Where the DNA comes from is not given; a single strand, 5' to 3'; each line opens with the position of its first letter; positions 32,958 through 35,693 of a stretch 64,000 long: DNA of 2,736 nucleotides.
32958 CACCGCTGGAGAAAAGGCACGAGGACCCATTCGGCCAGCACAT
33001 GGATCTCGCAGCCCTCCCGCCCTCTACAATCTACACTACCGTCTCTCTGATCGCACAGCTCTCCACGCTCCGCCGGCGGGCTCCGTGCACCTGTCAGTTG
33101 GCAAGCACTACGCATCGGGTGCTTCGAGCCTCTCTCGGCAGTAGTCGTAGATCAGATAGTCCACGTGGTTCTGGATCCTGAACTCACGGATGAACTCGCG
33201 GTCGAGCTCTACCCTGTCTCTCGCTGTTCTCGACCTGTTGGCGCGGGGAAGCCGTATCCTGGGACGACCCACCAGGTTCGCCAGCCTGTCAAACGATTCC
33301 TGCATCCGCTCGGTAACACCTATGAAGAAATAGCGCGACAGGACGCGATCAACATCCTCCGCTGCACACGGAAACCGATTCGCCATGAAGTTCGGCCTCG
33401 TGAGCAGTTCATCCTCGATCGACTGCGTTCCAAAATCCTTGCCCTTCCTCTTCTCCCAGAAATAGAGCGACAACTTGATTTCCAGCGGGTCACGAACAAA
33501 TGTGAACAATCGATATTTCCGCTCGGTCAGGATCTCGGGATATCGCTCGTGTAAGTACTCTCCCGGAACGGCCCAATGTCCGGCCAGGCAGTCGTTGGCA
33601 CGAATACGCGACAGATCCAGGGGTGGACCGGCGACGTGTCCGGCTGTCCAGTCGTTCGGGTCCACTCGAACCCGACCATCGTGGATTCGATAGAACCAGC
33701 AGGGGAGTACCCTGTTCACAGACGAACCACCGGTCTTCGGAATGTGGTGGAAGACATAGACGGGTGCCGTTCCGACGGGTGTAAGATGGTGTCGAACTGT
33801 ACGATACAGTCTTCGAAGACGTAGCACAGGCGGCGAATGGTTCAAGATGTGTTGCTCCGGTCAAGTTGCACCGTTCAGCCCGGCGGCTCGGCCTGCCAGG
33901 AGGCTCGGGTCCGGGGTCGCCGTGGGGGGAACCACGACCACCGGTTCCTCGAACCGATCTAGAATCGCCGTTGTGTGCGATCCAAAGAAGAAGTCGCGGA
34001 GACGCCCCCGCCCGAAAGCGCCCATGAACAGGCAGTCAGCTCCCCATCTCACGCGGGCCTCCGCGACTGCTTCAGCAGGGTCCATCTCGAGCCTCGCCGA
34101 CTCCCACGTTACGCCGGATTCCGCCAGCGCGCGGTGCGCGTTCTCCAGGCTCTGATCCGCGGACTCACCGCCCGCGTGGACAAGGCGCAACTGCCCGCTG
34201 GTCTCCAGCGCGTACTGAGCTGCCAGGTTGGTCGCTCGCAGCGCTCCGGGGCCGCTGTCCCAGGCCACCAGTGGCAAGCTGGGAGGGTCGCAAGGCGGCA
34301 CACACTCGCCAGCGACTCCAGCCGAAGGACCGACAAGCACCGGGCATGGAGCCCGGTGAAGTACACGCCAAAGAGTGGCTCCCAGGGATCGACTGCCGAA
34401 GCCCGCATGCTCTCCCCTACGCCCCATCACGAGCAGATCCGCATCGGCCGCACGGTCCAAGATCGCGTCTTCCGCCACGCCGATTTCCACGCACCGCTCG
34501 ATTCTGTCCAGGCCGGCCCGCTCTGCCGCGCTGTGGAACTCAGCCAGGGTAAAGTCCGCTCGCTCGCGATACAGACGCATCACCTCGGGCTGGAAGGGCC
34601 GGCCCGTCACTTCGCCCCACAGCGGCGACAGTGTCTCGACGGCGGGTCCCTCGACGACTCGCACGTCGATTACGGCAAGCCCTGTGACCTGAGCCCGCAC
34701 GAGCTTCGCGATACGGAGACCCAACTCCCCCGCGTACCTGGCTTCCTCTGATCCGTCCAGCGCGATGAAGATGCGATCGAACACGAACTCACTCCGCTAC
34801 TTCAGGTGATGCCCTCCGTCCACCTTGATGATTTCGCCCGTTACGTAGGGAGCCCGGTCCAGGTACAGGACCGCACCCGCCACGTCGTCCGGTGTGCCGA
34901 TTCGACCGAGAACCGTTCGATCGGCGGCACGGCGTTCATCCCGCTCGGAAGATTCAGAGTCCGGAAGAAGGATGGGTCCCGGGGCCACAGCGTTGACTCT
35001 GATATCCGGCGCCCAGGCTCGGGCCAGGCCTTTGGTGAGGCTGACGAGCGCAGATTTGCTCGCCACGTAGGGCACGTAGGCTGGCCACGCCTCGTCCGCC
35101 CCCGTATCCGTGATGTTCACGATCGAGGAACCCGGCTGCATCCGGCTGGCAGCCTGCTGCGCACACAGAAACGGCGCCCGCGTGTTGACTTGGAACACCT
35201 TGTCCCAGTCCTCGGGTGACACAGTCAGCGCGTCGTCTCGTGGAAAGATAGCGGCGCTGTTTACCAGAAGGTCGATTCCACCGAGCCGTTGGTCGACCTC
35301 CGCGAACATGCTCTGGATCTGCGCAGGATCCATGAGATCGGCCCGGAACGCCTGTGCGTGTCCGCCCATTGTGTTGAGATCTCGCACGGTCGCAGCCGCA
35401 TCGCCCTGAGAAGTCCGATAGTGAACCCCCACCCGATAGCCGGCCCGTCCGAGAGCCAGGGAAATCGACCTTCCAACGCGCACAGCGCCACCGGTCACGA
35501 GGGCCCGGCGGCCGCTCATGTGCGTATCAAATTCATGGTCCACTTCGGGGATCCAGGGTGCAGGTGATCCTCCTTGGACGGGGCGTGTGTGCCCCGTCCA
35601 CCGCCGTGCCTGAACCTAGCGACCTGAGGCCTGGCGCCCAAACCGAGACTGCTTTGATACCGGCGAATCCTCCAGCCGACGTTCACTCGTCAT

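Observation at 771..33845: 33-kb Wzy-dependent EPS locus whose tailoring genes predict an unusual anionic, amidated and sulfated polymer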

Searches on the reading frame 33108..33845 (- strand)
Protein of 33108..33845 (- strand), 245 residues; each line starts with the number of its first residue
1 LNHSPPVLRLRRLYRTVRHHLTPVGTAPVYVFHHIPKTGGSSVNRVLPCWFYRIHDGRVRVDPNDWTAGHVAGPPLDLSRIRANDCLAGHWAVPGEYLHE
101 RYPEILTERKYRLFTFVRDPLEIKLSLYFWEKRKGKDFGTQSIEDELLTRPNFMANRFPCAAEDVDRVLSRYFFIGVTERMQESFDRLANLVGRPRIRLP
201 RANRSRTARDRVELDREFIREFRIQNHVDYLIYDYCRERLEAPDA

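Call 5: search_protein_families(library=pfam, proteins=[window:33108-33845:-], max_evalue=0.01)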
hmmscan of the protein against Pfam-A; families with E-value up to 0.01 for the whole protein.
window:33108-33845:- (245 aa): 1 family
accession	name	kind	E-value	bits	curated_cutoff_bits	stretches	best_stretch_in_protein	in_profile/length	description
PF03567.20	Sulfotransfer_2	-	1.4e-05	25.8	22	1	31-235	12-251/252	Sulfotransferase family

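Call 8: search_protein_families(library=ncbifam, proteins=[window:33108-33845:-], max_evalue=0.001)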
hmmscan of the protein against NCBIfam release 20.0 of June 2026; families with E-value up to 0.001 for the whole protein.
window:33108-33845:- (245 aa): 0 families

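Call 20: find_homologous_proteins(query=window:33108-33845:-, max_evalue=0.001)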
Query window:33108-33845:- (245 aa): 85 proteins with E <= 0.001 among 584 candidates.
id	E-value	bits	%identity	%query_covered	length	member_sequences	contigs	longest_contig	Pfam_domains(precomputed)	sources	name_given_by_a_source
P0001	5.7e-136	470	100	83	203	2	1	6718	-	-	-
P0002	6.4e-118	411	72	97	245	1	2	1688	PF03567.21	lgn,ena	-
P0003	9.2e-113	394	71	96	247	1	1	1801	-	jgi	-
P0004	1.3e-112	393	68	98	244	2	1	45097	PF03567.21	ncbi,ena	-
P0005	1.1e-111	390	70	96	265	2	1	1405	-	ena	-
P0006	3.7e-110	385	69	96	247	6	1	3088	-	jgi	-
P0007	7.8e-106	371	75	85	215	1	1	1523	PF03567.21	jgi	-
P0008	5.2e-97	342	69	87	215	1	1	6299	-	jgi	jgi:hypothetical protein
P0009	3.0e-96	340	62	89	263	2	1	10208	-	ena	-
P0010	3.3e-89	317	58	97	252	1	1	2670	-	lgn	-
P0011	2.4e-85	304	70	75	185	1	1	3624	-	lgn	-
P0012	1.6e-79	285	54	97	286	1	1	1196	-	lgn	-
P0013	5.5e-66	241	52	87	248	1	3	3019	-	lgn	-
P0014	3.6e-58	215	47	92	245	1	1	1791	PF03567.21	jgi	-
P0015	8.0e-57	211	46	87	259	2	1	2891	-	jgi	-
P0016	1.2e-56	210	44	95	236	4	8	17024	PF03567.21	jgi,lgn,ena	-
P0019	3.3e-56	209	46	87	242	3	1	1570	PF03567.21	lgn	-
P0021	8.8e-56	207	44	87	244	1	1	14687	PF03567.21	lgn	-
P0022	1.7e-55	206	46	95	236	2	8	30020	PF03567.21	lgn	-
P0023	5.2e-55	205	44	88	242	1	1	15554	PF03567.21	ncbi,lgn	ncbi:MAG: sulfotransferase family 2 domain-containing protein [Bacteroidota bacterium]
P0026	4.4e-53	198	49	87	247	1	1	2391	PF03567.21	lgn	-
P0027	5.1e-53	198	42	89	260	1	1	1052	PF03567.21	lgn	-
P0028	1.0e-52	197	45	90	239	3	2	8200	PF03567.21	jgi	jgi:hypothetical protein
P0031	7.9e-52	194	44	87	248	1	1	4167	PF03567.21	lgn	-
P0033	1.4e-51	193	49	87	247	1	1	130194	PF03567.21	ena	-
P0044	4.5e-49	185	47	87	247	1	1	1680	PF03567.21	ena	-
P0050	3.6e-48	182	42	90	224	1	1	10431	PF03567.21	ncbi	-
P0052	5.7e-48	182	41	87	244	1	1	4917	PF03567.21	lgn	-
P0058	5.3e-45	172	43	87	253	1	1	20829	PF03567.21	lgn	-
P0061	1.6e-44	170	40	88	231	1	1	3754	PF03567.21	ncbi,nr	ncbi:MAG TPA: hypothetical protein VM534_03340 [Thermoanaerobaculia bacterium]|nr:hypothetical prote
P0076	6.0e-38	149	36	94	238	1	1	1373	PF03567.21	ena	-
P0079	4.7e-37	146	35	94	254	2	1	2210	PF03567.21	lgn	-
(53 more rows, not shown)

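Call 21: find_encoding_contigs(protein=P0004, flank=10000, max_places=3)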
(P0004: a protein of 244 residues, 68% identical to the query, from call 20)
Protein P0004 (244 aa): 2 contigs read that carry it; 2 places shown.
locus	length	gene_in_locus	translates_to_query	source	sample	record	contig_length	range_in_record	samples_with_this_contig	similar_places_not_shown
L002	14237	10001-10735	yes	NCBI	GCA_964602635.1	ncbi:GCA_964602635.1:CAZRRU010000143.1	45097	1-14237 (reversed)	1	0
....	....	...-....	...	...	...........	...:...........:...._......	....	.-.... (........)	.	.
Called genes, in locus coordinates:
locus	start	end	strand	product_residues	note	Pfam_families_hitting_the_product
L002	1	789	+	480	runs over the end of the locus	PF13145:Rotamase_2, PF13616:Rotamase_3 (faint), PF00639:Rotamase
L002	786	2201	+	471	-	PF13624:SurA_N_3 (weak), PF09312:SurA_N, PF13145:Rotamase_2, PF13616:Rotamase_3, PF00639:Rotamase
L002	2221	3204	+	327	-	PF04166:PdxA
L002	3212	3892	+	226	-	PF00005:ABC_tran, PF13304:AAA_21 (faint)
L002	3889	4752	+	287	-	PF18075:FtsX_ECD, PF02687:FtsX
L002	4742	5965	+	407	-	PF24568:CC_PcsB, PF01551:Peptidase_M23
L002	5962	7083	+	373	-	PF13177:DNA_pol3_delta2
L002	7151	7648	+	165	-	PF01967:MoaC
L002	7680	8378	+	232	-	PF01464:SLT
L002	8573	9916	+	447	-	PF03446:NAD_binding_2, PF03721:UDPG_MGDP_dh_N, PF00984:UDPG_MGDP_dh, PF03720:UDPG_MGDP_dh_C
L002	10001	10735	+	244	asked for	PF03567:Sulfotransfer_2 (faint)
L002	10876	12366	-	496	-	PF23446:LysM1_NFP_LYK (faint), PF01464:SLT, PF01476:LysM, PF23473:LysM3_LYK4_5 (faint), PF01476:LysM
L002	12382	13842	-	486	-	PF00478:IMPDH, PF03060:NMO (faint), PF00571:CBS, PF01070:FMN_dh (weak)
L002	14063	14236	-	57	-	?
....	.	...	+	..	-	?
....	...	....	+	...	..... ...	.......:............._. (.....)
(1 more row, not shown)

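Call 44: search_solved_structures(query=window:33108-33845:-, max_evalue=1, show_alignments=2)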
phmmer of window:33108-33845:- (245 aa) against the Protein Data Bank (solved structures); distinct sequences matched with E-value up to 1: 0.

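Call 56: predict_structure(alignment_id=A2)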
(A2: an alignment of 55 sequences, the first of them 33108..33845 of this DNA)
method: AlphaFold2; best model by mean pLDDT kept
length: 245 residues; sequences in the alignment: 55
mean_pLDDT: 94.6   pTM: 0.91
mean pLDDT of the five models: 94.6, 94.5, 94.0, 93.5, 93.3
residues with pLDDT >= 90: 216; 70-90: 25; 50-70: 3; < 50: 1
segments of 3 or more residues with pLDDT < 50: none
pLDDT, mean of each block of 10 residues (from residue 1): 80 95 98 96 96 94 89 95 97 94 97 98 96 94 97 95 97 98 97 95 86 97 98 97 79
secondary structure, 60 per line:
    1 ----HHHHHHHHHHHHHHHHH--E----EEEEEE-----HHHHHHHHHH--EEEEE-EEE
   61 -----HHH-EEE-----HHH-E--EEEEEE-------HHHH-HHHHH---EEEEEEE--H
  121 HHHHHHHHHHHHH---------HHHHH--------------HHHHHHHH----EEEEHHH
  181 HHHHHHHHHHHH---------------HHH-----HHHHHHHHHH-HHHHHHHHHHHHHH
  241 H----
elements in order: H5-21 E29-34 H40-49 E52-56 E58-60 E70-72 E85-90 H98-101 H103-107 E111-117 H120-133 H143-147 H162-169 E174-177 H178-192 H216-225 H227-241

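Call 61: fold_search(model_id=the predicted structure, library=pdb)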
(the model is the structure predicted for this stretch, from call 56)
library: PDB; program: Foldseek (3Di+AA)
matches with E <= 10: 915; with E <= 0.001: 11
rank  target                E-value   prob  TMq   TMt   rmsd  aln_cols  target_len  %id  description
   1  4ndz_A                3.4e-06  1.00  0.50  0.43   7.2       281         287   14  Structure of Maltose Binding Protein fusion to 2-O-Sulfotransferase with bound heptasaccharide and PAP (released 2014-03-19)
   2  4ndz_B                6.3e-06  1.00  0.50  0.21   7.3       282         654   14  Structure of Maltose Binding Protein fusion to 2-O-Sulfotransferase with bound heptasaccharide and PAP (released 2014-03-19)
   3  3f5f_A                8.5e-06  1.00  0.43  0.19   8.4       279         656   14  Crystal structure of heparan sulfate 2-O-sulfotransferase from gallus gallus as a maltose binding protein fusion. (released 2008-12-16)
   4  4ndz_C                1.2e-05  1.00  0.52  0.22   6.8       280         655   14  Structure of Maltose Binding Protein fusion to 2-O-Sulfotransferase with bound heptasaccharide and PAP (released 2014-03-19)
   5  5t05_B                5.6e-05  1.00  0.51  0.21   8.9       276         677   17  Crystal structure of heparan sulfate 6-O-sulfotransferase with bound PAP and IdoA2S containing hexasaccharide substrat (released 2017-02-01)
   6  6xkg_A                9.1e-05  1.00  0.43  0.42   8.3       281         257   15  Crystal structure of 3-O-Sulfotransferase isoform 3 in complex with 8mer oligosaccharide with 6S sulfation (released 2021-06-23)
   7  5t03_B                1.2e-04  1.00  0.51  0.21   9.3       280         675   15  Crystal structure of heparan sulfate 6-O-sulfotransferase with bound PAP and glucuronic acid containing hexasaccharide (released 2017-02-01)
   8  5t03_A                1.6e-04  1.00  0.52  0.22   8.8       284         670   18  Crystal structure of heparan sulfate 6-O-sulfotransferase with bound PAP and glucuronic acid containing hexasaccharide (released 2017-02-01)
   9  6xkg_B                6.0e-04  1.00  0.49  0.46   7.7       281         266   14  Crystal structure of 3-O-Sulfotransferase isoform 3 in complex with 8mer oligosaccharide with 6S sulfation (released 2021-06-23)
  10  6xl8_A                6.0e-04  1.00  0.44  0.43   8.0       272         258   15  Crystal structure of 3-O-Sulfotransferase isoform 3 in complex with 8mer oligosaccharide with no 6S sulfation (released 2021-06-23)
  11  1cjm                  8.6e-04  1.00  0.40  0.44   9.2       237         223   15  HUMAN SULT1A3 WITH SULFATE BOUND (released 1999-11-10)
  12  6xl8_B                1.4e-03  1.00  0.45  0.43   9.0       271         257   18  Crystal structure of 3-O-Sulfotransferase isoform 3 in complex with 8mer oligosaccharide with no 6S sulfation (released 2021-06-23)
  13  1t8t_B                1.6e-03  1.00  0.49  0.45   8.9       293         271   15  Crystal Structure of human 3-O-Sulfotransferase-3 with bound PAP (released 2004-08-31)
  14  1q20                  1.6e-03  0.96  0.36  0.31  13.2       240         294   15  Crystal Structure of human cholesterol sulfotransferase (SULT2B1b) in the presence of PAP and pregnenolone (released 2003-11-11)
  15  3rnl                  1.7e-03  1.00  0.47  0.47   8.1       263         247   14  Crystal Structure of Sulfotransferase from Alicyclobacillus acidocaldarius (released 2011-06-29)
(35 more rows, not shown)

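Call 75: search_protein_families(library=pfam, proteins=[L002:8573-9916:+], max_evalue=10)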
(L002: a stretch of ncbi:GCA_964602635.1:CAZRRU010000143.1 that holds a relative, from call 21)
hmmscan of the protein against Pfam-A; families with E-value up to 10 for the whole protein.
L002:8573-9916:+ (447 aa): 12 families
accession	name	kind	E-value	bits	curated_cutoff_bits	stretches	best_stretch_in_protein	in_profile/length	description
PF03721.20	UDPG_MGDP_dh_N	-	4.4e-44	150.7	27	1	18-193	3-181/187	UDP-glucose/GDP-mannose dehydrogenase family, NAD binding domain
PF00984.24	UDPG_MGDP_dh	-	6.5e-31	106.7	25.4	1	214-304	2-93/94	UDP-glucose/GDP-mannose dehydrogenase family, central domain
PF03720.21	UDPG_MGDP_dh_C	-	2.6e-23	82.8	30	1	331-424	1-101/103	UDP-glucose/GDP-mannose dehydrogenase family, UDP binding domain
PF03446.21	NAD_binding_2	-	2.3e-10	41.1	21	1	18-153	2-112/161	NAD binding domain of 6-phosphogluconate dehydrogenase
PF02737.24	3HCDH_N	-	0.00028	21.3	22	1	18-92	2-81/180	3-hydroxyacyl-CoA dehydrogenase, NAD binding domain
PF02558.23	ApbA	-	0.00058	20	22.2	1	18-99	1-76/150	Ketopantoate reductase PanE/ApbA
PF02826.25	2-Hacid_dh_C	-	0.0023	17.7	25.1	1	12-54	33-75/178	D-isomer specific 2-hydroxyacid dehydrogenase, NAD binding domain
PF01408.29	GFO_IDH_MocA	-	0.012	16.8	24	1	18-118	3-85/120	Oxidoreductase family, NAD-binding Rossmann fold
PF01210.29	NAD_Gly3P_dh_N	-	0.04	14.3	23.1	1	18-99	2-79/158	NAD-dependent glycerol-3-phosphate dehydrogenase N-terminus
PF02254.24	TrkA_N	-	0.052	14.3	23.8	1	20-61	3-44/116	TrkA-N domain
PF10727.15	Rossmann-like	-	0.12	12.6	23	1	9-46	8-45/131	Rossmann-like domain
PF01262.27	AlaDh_PNT_C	-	0.16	11.8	23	1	7-61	19-76/214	Alanine dehydrogenase/PNT, C-terminal domain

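Call 76: search_protein_families(library=ncbifam, proteins=[L002:8573-9916:+], max_evalue=0.00001)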
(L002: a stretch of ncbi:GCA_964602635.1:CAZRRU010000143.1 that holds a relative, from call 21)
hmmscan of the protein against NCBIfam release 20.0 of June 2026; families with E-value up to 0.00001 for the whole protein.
L002:8573-9916:+ (447 aa): 8 families
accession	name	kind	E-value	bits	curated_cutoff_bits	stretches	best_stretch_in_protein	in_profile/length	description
TIGR03026.1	NDP-sugDHase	subfamily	6.1e-130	433.7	189.8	1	18-421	3-412/413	nucleotide sugar dehydrogenase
NF040825.1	UDPMaNacDH_Arch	equivalog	6e-89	298.8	750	1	18-432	3-409/418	UDP-N-acetyl-D-mannosamine dehydrogenase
NF008286.0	PRK11064.1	equivalog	3.7e-78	263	459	1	17-409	5-403/420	UDP-N-acetyl-D-mannosamine dehydrogenase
NF011729.0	PRK15182.1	equivalog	3.6e-64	217.1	592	1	17-380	8-369/425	Vi polysaccharide biosynthesis UDP-N-acetylglucosamine C-6 dehydrogenase TviB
NF041297.1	UDPGDh_AglM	equivalog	2.7e-59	201.2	670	1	18-429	3-422/429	UDP-glucose 6-dehydrogenase AglM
NF047673.2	TeichurnBiosyTuaD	equivalog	2.1e-48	165.6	700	1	18-421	4-411/439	UDP-glucose 6-dehydrogenase TuaD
NF011631.0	PRK15057.1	equivalog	2.5e-11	43.3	757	1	19-367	4-336/388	UDP-glucose 6-dehydrogenase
NF043037.1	ThreonDh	equivalog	9.4e-06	25.3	350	0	17-71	4-57/297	L-threonate dehydrogenase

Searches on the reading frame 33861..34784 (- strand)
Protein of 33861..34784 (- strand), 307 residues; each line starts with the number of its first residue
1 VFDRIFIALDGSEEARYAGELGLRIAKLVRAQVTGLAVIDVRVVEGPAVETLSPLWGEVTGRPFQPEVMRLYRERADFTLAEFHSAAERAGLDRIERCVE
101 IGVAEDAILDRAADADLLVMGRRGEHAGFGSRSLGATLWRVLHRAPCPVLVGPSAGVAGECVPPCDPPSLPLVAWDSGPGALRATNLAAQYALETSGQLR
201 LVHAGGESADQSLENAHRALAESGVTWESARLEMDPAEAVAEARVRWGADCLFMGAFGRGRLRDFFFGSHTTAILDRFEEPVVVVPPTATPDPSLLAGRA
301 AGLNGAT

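Call 5: search_protein_families(library=pfam, proteins=[window:33861-34784:-], max_evalue=0.01)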
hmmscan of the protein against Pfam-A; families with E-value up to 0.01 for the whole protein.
window:33861-34784:- (307 aa): 1 family
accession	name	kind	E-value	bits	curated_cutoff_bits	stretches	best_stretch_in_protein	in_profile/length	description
PF00582.32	Usp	-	5.8e-33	114.9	24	2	1-151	1-139/141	Universal stress protein family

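Call 8: search_protein_families(library=ncbifam, proteins=[window:33861-34784:-], max_evalue=0.001)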
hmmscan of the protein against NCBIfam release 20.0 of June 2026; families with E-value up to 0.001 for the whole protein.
window:33861-34784:- (307 aa): 0 families

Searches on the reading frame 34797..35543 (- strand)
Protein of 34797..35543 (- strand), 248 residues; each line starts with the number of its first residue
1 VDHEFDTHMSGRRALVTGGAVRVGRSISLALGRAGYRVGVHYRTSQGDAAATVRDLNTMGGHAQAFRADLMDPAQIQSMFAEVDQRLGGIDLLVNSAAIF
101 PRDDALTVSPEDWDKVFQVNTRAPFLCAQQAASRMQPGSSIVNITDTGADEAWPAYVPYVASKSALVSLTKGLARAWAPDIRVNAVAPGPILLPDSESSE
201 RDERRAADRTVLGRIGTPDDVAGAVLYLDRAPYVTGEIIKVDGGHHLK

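Call 5: search_protein_families(library=pfam, proteins=[window:34797-35543:-], max_evalue=0.01)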
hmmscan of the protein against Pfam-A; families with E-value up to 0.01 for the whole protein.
window:34797-35543:- (248 aa): 6 families
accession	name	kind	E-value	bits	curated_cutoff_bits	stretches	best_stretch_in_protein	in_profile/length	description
PF13561.12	adh_short_C2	-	4.9e-56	190.4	27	1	23-246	8-236/236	Enoyl-(Acyl carrier protein) reductase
PF00106.31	adh_short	-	3e-40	138.2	26.6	1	14-196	3-186/195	short chain dehydrogenase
PF08659.16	KR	-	7.3e-09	36.2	22.6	1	15-119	4-111/180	KR domain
PF23441.1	SDR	-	1.3e-08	35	27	1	117-247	119-257/258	SDR-like rossmann domain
PF21777.3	SDR-like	-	3.4e-05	24.9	24.7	0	168-187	53-71/98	Short chain dehydrogenase-like protein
PF01370.27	Epimerase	-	0.00019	21.4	20.9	1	14-176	1-159/240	NAD dependent epimerase/dehydratase family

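Call 8: search_protein_families(library=ncbifam, proteins=[window:34797-35543:-], max_evalue=0.001)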
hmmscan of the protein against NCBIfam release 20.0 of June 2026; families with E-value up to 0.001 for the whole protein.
window:34797-35543:- (248 aa): 216 families (the best 25 are shown)
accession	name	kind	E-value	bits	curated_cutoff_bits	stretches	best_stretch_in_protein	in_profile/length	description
NF006597.0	PRK09134.1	equivalog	5.3e-68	229.1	281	1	8-247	9-249/261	SDR family oxidoreductase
NF006598.0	PRK09135.1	equivalog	4.8e-65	219.6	288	1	10-247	5-247/249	pteridine reductase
NF005559.1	PRK07231.1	subfamily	6e-50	170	215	1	9-245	2-247/249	glucose 1-dehydrogenase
NF009466.0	PRK12826.1-2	subfamily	2.1e-48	164.9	222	1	11-246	3-245/248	3-oxoacyl-ACP reductase FabG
NF004791.0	PRK06138.1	equivalog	2.4e-45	154.8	312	1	8-246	2-250/252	SDR family oxidoreductase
NF009384.0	PRK12743.1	equivalog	1.2e-44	152.5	264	1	10-246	5-248/258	SDR family oxidoreductase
NF005893.0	PRK07856.1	equivalog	1.7e-44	152.1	255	1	7-244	5-240/255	SDR family oxidoreductase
TIGR01830.1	3oxo_ACP_reduc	equivalog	2.4e-43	148.6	297.75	1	14-244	1-237/239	3-oxoacyl-[acyl-carrier-protein] reductase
NF005067.0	PRK06484.1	equivalog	7.5e-43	146.8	713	1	10-245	8-251/524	short chain dehydrogenase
NF006070.0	PRK08213.1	subfamily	2.9e-42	145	279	1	8-246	9-257/259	gluconate 5-dehydrogenase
NF012208.0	SDR_dihy_bifunc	exception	5e-42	144.1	325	1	14-247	1-233/233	bifunctional dihydropteridine reductase/dihydrofolate reductase TmpR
NF005975.0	PRK08063.1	equivalog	8.3e-42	143.2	328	1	9-246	2-247/250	enoyl-[acyl-carrier-protein] reductase FabL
TIGR01832.1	kduD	equivalog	3.3e-41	141.4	338.85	1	9-245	3-245/248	2-dehydro-3-deoxy-D-gluconate 5-dehydrogenase KduD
NF009468.0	PRK12826.1-4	equivalog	3.6e-41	141.5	318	1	8-247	4-249/256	SDR family oxidoreductase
NF004198.0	PRK05653.1-3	equivalog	6e-41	140.5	296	1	9-247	5-248/248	3-oxoacyl-ACP reductase FabG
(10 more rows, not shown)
